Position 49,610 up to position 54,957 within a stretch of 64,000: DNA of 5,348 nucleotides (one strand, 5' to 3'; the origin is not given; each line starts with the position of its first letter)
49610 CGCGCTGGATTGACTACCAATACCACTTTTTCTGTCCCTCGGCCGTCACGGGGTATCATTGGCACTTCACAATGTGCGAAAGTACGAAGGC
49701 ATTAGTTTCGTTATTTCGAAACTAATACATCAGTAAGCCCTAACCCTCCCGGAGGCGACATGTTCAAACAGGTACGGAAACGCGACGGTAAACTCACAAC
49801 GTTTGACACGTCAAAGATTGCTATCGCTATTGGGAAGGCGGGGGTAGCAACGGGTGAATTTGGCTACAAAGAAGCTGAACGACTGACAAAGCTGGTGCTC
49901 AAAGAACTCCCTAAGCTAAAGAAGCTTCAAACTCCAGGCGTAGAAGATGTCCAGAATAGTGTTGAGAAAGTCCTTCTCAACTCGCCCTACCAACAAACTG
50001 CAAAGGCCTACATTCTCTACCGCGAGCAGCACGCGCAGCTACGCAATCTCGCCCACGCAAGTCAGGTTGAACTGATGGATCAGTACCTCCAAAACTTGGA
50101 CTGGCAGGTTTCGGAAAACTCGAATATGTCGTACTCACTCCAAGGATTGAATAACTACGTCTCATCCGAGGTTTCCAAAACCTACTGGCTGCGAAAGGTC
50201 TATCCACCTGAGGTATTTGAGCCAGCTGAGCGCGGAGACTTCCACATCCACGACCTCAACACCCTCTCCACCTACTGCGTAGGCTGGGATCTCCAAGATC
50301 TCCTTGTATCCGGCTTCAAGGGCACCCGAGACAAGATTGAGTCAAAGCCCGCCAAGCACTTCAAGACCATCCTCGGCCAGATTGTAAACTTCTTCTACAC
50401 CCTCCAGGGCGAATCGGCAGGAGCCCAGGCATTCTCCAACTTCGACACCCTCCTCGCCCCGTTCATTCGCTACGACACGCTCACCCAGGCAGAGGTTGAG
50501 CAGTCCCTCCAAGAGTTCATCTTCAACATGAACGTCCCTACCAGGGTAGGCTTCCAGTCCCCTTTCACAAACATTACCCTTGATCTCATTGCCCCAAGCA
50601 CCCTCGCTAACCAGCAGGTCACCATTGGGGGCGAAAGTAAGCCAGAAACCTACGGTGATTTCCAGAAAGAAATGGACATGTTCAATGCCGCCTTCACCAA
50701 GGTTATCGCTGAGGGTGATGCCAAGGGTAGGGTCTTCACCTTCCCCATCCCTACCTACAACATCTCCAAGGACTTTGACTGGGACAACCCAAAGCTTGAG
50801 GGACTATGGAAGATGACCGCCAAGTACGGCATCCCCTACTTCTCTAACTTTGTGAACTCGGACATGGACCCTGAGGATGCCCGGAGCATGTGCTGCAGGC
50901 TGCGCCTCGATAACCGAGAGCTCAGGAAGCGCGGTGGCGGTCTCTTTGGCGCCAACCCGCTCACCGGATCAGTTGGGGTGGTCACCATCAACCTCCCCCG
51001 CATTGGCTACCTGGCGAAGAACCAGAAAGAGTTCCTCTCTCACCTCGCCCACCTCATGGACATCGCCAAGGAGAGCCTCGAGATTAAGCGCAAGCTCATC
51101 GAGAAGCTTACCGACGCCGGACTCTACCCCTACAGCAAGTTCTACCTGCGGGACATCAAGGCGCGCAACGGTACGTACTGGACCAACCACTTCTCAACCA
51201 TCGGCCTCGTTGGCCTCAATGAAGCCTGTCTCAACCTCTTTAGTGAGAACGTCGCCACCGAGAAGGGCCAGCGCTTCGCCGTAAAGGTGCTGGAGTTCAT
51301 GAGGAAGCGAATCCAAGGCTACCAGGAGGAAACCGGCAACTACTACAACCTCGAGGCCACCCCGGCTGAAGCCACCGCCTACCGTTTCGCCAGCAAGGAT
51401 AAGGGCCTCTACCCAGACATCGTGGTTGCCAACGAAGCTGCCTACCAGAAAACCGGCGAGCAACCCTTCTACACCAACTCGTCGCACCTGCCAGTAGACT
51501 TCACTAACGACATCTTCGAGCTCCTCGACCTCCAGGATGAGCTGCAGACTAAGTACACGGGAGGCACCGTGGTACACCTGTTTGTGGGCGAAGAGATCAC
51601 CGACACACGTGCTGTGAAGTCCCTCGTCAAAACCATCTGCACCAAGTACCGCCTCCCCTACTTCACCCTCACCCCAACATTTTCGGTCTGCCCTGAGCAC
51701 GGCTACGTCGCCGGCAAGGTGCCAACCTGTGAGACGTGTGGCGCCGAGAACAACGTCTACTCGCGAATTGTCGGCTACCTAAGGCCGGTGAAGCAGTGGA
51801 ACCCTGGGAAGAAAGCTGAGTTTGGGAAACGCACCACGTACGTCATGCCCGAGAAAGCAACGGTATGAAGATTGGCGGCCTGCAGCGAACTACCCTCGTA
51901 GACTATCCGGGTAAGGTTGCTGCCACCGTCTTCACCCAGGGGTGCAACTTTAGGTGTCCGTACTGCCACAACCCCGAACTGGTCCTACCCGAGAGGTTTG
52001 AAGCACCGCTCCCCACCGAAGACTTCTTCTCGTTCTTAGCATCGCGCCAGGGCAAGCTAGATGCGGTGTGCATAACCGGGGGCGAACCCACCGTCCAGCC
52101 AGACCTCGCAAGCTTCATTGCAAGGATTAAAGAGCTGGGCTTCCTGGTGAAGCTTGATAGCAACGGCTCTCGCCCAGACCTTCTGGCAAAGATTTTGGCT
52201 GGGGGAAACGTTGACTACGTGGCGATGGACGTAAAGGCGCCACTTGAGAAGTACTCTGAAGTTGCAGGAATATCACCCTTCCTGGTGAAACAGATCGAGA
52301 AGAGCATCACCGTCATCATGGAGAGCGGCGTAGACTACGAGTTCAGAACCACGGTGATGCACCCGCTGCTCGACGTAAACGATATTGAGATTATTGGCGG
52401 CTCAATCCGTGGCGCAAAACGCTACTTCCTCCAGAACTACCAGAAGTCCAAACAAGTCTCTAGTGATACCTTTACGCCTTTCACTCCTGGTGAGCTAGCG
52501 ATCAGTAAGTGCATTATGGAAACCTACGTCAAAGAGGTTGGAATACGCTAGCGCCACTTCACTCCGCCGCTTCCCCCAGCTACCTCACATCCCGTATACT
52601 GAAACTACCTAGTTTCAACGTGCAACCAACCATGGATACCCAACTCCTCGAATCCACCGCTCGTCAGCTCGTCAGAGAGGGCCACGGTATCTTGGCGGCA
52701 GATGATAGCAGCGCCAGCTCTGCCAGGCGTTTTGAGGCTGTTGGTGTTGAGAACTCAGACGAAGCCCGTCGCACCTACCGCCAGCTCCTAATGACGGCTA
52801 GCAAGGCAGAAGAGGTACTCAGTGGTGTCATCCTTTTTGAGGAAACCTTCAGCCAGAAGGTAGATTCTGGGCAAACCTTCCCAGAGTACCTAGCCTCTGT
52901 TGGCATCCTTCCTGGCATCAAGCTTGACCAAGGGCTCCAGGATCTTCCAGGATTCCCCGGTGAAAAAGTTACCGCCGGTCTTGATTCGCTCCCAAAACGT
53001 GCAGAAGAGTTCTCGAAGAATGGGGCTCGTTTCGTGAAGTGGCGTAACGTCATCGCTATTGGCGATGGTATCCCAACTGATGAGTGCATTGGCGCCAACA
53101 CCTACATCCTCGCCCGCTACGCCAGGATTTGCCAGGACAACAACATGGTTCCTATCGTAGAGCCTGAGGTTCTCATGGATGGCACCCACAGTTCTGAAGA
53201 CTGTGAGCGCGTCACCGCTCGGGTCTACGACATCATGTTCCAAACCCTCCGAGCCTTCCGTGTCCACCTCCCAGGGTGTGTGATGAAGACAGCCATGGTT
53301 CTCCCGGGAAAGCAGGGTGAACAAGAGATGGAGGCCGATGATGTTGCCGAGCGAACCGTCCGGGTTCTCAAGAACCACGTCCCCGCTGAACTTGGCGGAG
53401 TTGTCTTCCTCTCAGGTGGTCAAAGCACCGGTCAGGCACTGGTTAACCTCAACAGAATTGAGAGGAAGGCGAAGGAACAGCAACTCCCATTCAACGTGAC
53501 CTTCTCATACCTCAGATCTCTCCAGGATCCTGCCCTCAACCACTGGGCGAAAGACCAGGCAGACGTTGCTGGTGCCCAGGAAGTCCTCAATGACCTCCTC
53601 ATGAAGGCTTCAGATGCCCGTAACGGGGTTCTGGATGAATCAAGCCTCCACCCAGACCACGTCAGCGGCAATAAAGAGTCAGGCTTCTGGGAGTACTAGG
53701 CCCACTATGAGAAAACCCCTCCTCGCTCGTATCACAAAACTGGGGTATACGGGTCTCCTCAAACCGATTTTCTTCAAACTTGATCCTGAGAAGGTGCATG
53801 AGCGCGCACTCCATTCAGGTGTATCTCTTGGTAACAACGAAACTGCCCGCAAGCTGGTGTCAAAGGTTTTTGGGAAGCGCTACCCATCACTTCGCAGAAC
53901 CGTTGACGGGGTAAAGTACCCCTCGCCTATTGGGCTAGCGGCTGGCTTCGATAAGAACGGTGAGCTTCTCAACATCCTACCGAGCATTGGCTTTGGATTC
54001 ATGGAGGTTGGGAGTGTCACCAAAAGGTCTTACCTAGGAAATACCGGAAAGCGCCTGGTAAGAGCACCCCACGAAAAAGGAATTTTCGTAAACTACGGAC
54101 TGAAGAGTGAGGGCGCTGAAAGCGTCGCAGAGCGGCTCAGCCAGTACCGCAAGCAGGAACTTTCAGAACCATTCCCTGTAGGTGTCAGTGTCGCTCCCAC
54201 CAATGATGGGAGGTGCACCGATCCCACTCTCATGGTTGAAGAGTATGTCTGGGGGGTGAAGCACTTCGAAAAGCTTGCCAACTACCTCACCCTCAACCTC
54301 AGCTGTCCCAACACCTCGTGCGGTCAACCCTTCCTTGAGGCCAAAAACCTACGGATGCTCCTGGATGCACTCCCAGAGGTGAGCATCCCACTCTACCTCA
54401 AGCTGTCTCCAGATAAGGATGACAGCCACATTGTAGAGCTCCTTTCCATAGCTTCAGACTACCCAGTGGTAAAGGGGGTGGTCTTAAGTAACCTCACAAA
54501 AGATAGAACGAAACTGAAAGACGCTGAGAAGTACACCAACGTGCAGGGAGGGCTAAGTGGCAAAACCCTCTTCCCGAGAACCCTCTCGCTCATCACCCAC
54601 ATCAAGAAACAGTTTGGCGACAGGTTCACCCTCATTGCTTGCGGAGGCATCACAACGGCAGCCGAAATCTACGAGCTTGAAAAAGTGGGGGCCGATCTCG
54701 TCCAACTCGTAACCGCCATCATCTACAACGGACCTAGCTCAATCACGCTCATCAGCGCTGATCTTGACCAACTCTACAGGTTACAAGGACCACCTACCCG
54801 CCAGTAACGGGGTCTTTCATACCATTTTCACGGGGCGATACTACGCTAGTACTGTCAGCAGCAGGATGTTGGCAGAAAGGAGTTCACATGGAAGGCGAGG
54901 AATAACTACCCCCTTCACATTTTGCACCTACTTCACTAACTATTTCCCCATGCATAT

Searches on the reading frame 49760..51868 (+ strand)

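Call 27: search_protein_families(library=pfam, max_evalue=0.0001, proteins=[window:49760-51868:+])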
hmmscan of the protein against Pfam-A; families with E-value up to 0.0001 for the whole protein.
window:49760-51868:+ (702 aa): 2 families
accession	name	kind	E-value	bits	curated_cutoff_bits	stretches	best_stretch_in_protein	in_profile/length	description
PF13597.11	NRDD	-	8.3e-195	649.1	26.2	1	119-694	1-562/562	Anaerobic ribonucleoside-triphosphate reductase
PF03477.21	ATP-cone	-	7.5e-19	68.5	25.8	1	4-92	2-87/88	ATP cone domain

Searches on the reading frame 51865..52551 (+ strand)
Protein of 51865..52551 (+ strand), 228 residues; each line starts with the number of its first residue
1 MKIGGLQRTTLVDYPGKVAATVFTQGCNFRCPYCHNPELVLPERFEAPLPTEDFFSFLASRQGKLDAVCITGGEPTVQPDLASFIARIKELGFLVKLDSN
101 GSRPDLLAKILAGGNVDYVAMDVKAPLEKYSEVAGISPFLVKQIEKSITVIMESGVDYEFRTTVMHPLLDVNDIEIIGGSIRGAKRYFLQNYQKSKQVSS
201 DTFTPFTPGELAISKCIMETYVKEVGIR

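Call 27: search_protein_families(library=pfam, max_evalue=0.0001, proteins=[window:51865-52551:+])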
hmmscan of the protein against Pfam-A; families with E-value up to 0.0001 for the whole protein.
window:51865-52551:+ (228 aa): 2 families
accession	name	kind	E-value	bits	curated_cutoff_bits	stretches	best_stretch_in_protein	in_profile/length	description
PF04055.27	Radical_SAM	-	1.8e-20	74.2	29.5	1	22-175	2-158/166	Radical SAM superfamily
PF13353.11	Fer4_12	-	1.2e-07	32.5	22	1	18-92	6-81/137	4Fe-4S single cluster domain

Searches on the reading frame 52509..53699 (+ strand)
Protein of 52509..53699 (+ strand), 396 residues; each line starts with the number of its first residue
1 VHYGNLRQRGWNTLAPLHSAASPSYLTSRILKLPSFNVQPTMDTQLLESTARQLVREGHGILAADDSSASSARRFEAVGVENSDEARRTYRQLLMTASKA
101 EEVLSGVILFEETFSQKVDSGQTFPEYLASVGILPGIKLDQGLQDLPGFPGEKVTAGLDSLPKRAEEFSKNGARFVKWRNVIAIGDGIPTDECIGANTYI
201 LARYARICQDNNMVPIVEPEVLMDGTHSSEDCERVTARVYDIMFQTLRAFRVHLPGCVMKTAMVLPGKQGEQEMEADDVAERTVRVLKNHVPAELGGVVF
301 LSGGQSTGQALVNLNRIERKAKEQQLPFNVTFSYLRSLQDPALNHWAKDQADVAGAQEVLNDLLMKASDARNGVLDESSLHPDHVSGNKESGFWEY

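Call 27: search_protein_families(library=pfam, max_evalue=0.0001, proteins=[window:52509-53699:+])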
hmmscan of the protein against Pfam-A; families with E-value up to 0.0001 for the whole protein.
window:52509-53699:+ (396 aa): 1 family
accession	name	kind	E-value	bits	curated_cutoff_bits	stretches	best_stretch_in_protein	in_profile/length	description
PF00274.25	Glycolytic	-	6.6e-109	364.3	22.2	1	47-377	2-331/349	Fructose-bisphosphate aldolase class-I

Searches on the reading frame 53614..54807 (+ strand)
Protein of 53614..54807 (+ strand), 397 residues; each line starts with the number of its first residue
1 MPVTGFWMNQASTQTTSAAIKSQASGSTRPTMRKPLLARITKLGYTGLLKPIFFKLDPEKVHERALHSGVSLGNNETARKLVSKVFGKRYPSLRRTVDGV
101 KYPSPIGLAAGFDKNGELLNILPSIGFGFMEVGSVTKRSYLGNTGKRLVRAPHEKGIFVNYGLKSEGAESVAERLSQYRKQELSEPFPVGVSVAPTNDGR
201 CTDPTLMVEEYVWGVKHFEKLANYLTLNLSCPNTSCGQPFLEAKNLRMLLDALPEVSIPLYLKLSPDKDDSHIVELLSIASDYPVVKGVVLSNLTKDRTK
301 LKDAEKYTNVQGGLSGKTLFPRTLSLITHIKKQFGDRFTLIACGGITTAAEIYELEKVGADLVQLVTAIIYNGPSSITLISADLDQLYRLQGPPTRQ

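Call 27: search_protein_families(library=pfam, max_evalue=0.0001, proteins=[window:53614-54807:+])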
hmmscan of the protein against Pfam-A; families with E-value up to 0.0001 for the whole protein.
window:53614-54807:+ (397 aa): 1 family
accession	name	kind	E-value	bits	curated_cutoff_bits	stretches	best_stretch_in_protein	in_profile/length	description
PF01180.27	DHO_dh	-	3.9e-54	184.3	27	1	93-386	2-289/291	Dihydroorotate dehydrogenase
